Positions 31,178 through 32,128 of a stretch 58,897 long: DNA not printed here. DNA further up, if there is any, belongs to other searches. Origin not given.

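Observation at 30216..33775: Co-oriented cluster: tandem ThyX-like protein, ParB/Srx-like protein and kinase-phosphatase fusion (candidate uncharacterised pyrimidine or nucleic-acid-modification/repair module)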

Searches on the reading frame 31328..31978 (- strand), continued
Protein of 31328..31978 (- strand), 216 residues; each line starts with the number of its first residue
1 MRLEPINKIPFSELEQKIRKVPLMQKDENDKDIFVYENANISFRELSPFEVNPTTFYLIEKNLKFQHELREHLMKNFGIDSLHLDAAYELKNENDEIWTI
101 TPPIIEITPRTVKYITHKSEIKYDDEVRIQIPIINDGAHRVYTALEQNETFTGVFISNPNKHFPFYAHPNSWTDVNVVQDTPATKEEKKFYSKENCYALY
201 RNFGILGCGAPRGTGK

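Call 69: find_homologous_proteins(query=P0197, max_evalue=0.001)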
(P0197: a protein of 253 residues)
Query P0197 (253 aa): 310 proteins with E <= 0.001 among 841 candidates; the best 120 are listed.
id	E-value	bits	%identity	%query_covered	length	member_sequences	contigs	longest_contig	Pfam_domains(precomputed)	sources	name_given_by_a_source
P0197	2.0e-162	556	100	100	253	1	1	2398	PF24392.3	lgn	-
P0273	1.0e-69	253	59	80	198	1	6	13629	PF24392.3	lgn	-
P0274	2.9e-64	235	59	80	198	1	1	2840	PF24392.3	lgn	-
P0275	7.7e-64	234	56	80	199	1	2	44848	PF24392.3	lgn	-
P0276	1.9e-63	232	55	80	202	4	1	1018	PF24392.3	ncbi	-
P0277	9.6e-63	230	53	80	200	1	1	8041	PF24392.3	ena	-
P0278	4.5e-62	228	59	80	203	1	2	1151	PF24392.3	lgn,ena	-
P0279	4.9e-62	228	57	80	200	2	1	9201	PF24392.3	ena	-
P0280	8.2e-62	227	55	80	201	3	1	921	PF24392.3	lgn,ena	-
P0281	1.3e-61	226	55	80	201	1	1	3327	PF24392.3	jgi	-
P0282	2.4e-61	225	55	80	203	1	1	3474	PF24392.3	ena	-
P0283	3.2e-61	225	57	81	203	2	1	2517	PF24392.3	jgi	-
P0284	3.6e-61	225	57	75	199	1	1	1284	PF24392.3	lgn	-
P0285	2.5e-60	222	50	80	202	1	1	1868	PF24392.3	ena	-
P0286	4.8e-60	221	54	80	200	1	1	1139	PF24392.3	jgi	-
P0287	5.3e-60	221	52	80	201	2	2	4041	PF24392.3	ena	-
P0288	6.9e-60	221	52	80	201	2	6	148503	PF24392.3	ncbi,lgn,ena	-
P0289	1.3e-59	220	52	80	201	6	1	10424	PF24392.3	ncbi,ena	-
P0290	3.3e-59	218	52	80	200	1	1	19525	PF24392.3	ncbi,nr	ncbi:hypothetical protein MCHI_000501 [Candidatus Magnetoovum chiemensis]|nr:hypothetical protein MC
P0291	3.6e-59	218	51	80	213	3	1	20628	PF24392.3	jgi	jgi:hypothetical protein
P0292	3.6e-59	218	50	80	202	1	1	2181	PF24392.3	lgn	-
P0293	3.9e-59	218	52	80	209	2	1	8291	PF24392.3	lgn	-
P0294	5.6e-59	218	53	78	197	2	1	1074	PF24392.3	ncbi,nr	ncbi:MAG: hypothetical protein D6828_05300 [Nitrospirae bacterium]|nr:MAG: hypothetical protein D682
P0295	5.9e-59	218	51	80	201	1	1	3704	PF24392.3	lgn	-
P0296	9.3e-59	217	52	80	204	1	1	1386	PF24392.3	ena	-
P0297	1.5e-58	216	52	80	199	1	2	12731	PF24392.3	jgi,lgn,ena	-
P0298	1.9e-58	216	50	80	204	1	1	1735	PF24392.3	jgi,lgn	-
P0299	2.4e-58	215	52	80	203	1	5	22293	PF24392.3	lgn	-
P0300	4.4e-58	215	50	80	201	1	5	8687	PF24392.3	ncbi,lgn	-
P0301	4.9e-58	214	50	80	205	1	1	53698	PF24392.3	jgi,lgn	jgi:hypothetical protein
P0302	6.7e-58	214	52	80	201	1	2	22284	PF24392.3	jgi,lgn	jgi:hypothetical protein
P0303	7.7e-58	214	50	80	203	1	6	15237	PF24392.3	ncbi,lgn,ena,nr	ncbi:MAG: hypothetical protein GX996_02525 [Firmicutes bacterium]|nr:hypothetical protein [Bacillota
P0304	8.5e-58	214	52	80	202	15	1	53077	PF24392.3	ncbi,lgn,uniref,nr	ncbi:hypothetical protein [Desulfofundulus thermosubterraneus]|uniref:ParB-like catalytic effector d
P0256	1.8e-57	213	54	80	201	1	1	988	PF24392.3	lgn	-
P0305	1.8e-57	213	52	80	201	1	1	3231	PF24392.3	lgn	-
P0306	1.8e-57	213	52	80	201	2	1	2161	PF24392.3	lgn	-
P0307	2.7e-57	212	48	80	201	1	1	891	PF24392.3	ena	-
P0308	3.5e-57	212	50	80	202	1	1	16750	PF24392.3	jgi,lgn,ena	-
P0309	4.3e-57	211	52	80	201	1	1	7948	PF24392.3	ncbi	-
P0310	7.2e-57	211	52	80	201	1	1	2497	PF24392.3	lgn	-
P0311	9.4e-57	210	50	80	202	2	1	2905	PF24392.3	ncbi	-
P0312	1.1e-56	210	52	80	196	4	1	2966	PF24392.3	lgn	-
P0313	1.2e-56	210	51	80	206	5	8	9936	PF24392.3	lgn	-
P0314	1.3e-56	210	52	80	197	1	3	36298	PF24392.3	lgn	-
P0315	1.6e-56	210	53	80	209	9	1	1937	PF24392.3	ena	-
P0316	1.7e-56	209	50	80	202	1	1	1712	PF24392.3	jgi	jgi:hypothetical protein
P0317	1.9e-56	209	52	80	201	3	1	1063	PF24392.3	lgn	-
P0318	2.2e-56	209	49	80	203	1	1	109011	PF24392.3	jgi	jgi:hypothetical protein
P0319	4.0e-56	208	50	80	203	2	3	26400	PF24392.3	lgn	-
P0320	1.7e-55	206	50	80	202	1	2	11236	PF24392.3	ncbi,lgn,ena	-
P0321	1.8e-55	206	50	80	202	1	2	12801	PF24392.3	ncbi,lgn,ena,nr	ncbi:MAG: hypothetical protein M1511_01705 [Deltaproteobacteria bacterium]|nr:hypothetical protein [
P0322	1.8e-55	206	50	80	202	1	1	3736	PF24392.3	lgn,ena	-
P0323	2.2e-55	206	50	80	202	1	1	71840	PF24392.3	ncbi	-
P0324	2.2e-55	206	48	80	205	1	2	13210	PF24392.3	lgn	-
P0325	2.3e-55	206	50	80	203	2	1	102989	PF24392.3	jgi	jgi:hypothetical protein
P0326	3.1e-55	205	49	80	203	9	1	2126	PF24392.3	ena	-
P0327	3.5e-55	205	50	80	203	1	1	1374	PF24392.3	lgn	-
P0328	8.0e-55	204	52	80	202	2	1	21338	PF24392.3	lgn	-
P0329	8.9e-55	204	50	80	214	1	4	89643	PF24392.3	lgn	-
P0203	1.3e-54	203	50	80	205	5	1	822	PF24392.3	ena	-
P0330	1.4e-54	203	50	80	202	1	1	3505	PF24392.3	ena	-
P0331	1.4e-54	203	50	80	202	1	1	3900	PF24392.3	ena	-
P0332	1.5e-54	203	50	80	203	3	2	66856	PF24392.3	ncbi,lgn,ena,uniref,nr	ncbi:hypothetical protein [Desulfovirgula thermocuniculi]|uniref:hypothetical protein n=1 Tax=Desulf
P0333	2.2e-54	203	50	80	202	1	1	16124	PF24392.3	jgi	jgi:hypothetical protein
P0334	2.3e-54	203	51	80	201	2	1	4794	PF24392.3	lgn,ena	-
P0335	2.5e-54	202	49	80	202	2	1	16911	PF24392.3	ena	-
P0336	4.3e-54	202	49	80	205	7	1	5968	PF24392.3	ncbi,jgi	-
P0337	4.5e-54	202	50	80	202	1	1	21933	PF24392.3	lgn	-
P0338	4.7e-54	201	49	80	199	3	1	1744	PF24392.3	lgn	-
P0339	5.9e-54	201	49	80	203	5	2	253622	PF24392.3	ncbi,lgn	-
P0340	8.6e-54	201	48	80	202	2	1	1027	PF24392.3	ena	-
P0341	9.0e-54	201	50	80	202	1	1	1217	PF24392.3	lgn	-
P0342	1.1e-53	200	50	80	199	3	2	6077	PF24392.3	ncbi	-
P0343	1.1e-53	200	49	80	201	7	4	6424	PF24392.3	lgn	-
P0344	1.6e-53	200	48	80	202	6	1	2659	PF24392.3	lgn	-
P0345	2.1e-53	199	49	80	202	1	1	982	PF24392.3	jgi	-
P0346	2.4e-53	199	50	80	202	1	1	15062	PF24392.3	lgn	-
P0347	2.6e-53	199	50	80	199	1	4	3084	PF24392.3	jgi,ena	jgi:hypothetical protein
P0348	2.9e-53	199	48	80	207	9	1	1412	PF24392.3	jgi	jgi:hypothetical protein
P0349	3.4e-53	199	49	80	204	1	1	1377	PF24392.3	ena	-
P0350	3.9e-53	198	48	80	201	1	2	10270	PF24392.3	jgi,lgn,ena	-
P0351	4.0e-53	198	47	80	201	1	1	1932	PF24392.3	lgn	-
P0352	4.9e-53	198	49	80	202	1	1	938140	PF24392.3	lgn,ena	-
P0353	5.9e-53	198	48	80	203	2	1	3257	PF24392.3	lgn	-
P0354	5.9e-53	198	48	80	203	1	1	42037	PF24392.3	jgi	jgi:hypothetical protein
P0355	5.9e-53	198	48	80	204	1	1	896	PF24392.3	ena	-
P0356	6.1e-53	198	49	80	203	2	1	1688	PF24392.3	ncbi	-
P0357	8.0e-53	197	49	80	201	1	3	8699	PF24392.3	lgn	-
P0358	8.5e-53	197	49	80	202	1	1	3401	PF24392.3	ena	-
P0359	9.4e-53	197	46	80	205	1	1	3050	PF24392.3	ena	-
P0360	9.8e-53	197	49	80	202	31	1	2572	PF24392.3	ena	-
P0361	1.2e-52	197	47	80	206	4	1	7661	PF24392.3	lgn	-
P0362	1.3e-52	197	47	80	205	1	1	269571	PF24392.3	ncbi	-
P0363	1.3e-52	197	49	80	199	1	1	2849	PF24392.3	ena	-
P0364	1.7e-52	196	47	81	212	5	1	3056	PF24392.3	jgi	jgi:hypothetical protein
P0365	1.8e-52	196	49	80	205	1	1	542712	PF24392.3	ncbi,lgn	-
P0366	2.0e-52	196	48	80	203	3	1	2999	PF24392.3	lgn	-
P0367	2.1e-52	196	47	80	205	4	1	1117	PF24392.3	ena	-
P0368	2.5e-52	196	48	80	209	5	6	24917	PF24392.3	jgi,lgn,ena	-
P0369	2.6e-52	196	49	80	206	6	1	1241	PF24392.3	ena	-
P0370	2.6e-52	196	48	80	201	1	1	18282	PF24392.3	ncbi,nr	ncbi:MAG: hypothetical protein K6T66_14185 [Peptococcaceae bacterium]|nr:hypothetical protein [Pepto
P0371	2.6e-52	196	49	80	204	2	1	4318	PF24392.3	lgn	-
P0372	3.0e-52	196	48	80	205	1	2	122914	PF24392.3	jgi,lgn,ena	jgi:hypothetical protein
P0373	3.0e-52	196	48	80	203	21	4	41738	PF24392.3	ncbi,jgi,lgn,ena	ncbi:MAG: hypothetical protein WCJ75_02485 [Desulfomonile sp.]|jgi:hypothetical protein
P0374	3.1e-52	195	48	80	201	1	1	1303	PF24392.3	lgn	-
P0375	3.4e-52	195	48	80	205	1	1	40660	PF24392.3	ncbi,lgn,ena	ncbi:MAG: hypothetical protein WBG50_05750 [Desulfomonilaceae bacterium]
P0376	4.0e-52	195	48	80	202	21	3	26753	PF24392.3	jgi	jgi:hypothetical protein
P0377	5.3e-52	195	48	80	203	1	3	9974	PF24392.3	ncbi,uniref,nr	ncbi:hypothetical protein [Candidatus Magnetominusculus xianensis]|uniref:ParB-like catalytic effect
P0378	1.0e-51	194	49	80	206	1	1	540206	PF24392.3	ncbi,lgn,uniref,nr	ncbi:hypothetical protein [Thermodesulforhabdus norvegica]|uniref:ParB-like catalytic effector domai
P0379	1.3e-51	193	47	80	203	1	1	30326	PF24392.3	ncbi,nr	ncbi:MAG: hypothetical protein L7F77_10735 [Candidatus Magnetominusculus sp. LBB02]|nr:hypothetical 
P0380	1.5e-51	193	47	82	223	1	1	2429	PF24392.3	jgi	jgi:hypothetical protein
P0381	1.7e-51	193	49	80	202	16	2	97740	PF24392.3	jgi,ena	jgi:hypothetical protein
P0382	1.8e-51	193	45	80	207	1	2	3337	PF24392.3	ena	-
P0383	1.8e-51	193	48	80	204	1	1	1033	PF24392.3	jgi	jgi:hypothetical protein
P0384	2.6e-51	192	47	80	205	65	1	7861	PF24392.3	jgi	jgi:hypothetical protein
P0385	3.1e-51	192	48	80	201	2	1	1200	PF24392.3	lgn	-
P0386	3.5e-51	192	46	80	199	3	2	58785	PF24392.3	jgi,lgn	-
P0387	3.5e-51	192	48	80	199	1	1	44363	PF24392.3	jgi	jgi:hypothetical protein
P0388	3.7e-51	192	50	80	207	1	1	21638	PF24392.3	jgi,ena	-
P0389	4.8e-51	192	47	80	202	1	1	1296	PF24392.3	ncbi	-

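Call 70: find_encoding_contigs(protein=P0378, flank=7000, max_places=1)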
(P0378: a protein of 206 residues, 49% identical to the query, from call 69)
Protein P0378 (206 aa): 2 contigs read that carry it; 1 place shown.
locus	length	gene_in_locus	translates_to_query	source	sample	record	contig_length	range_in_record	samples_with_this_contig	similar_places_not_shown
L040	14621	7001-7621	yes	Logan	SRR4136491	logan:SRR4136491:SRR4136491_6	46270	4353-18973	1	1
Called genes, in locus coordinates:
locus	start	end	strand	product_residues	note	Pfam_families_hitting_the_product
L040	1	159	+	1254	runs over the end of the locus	-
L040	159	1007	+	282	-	-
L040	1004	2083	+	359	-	-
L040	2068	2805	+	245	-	PF02839:CBM_5_12 (weak)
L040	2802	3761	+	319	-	-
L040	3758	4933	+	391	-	-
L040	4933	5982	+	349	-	-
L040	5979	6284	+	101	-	-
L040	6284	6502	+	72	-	-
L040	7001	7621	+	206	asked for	PF24392:Parb-CE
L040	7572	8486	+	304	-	PF06325:PrmA, PF05175:MTS, PF13489:Methyltransf_23 (weak), PF02475:TRM5-TYW2_MTfase (weak), PF13847:Methyltransf_31, PF09445:Methyltransf_15 (weak), PF13649:Methyltransf_25 (weak)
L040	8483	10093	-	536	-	PF01564:Spermine_synth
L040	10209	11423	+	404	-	PF00180:Iso_dh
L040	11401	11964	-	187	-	-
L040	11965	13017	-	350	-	PF04055:Radical_SAM, PF12544:LAM_C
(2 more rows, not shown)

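Call 71: find_encoding_contigs(protein=P0304, flank=7000, max_places=1)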
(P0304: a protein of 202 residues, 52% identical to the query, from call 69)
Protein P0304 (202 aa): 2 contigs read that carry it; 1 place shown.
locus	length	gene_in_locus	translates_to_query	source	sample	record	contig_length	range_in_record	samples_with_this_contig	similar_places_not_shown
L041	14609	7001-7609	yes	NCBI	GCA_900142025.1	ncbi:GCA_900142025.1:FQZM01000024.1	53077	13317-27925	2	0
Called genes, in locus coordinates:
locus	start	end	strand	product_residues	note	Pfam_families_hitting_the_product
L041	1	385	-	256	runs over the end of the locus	PF01061:ABC2_membrane, PF12698:ABC2_membrane_3 (weak)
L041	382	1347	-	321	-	PF00005:ABC_tran, PF13304:AAA_21, PF27102:NodI_C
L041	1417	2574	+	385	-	PF01300:Sua5_yciO_yrdC, PF03481:Sua5_C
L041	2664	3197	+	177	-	PF02659:Mntp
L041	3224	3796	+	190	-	PF01451:LMWPc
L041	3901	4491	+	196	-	PF02502:LacAB_rpiB, PF13384:HTH_23 (faint)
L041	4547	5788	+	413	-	PF00464:SHMT, PF00155:Aminotran_1_2, PF01212:Beta_elim_lyase (faint)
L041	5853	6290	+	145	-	PF00383:dCMP_cyt_deam_1, PF14437:MafB19-deam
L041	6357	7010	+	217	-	PF00702:Hydrolase, PF13419:HAD_2, PF13242:Hydrolase_like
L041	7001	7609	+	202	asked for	PF24392:Parb-CE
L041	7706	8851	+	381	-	PF02350:Epimerase_2, PF13439:Glyco_transf_4 (faint), PF13579:Glyco_trans_4_4 (weak)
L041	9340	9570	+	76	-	PF09527:ATPase_gene1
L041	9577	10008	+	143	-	PF03899:ATP-synt_I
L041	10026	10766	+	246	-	PF00119:ATP-synt_A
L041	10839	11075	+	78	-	PF00137:ATP-synt_C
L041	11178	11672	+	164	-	PF00430:ATP-synt_B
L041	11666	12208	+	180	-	PF00213:OSCP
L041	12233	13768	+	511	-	PF02874:ATP-synt_ab_N, PF00006:ATP-synt_ab, PF00306:ATP-synt_ab_C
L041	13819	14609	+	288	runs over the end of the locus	PF00231:ATP-synt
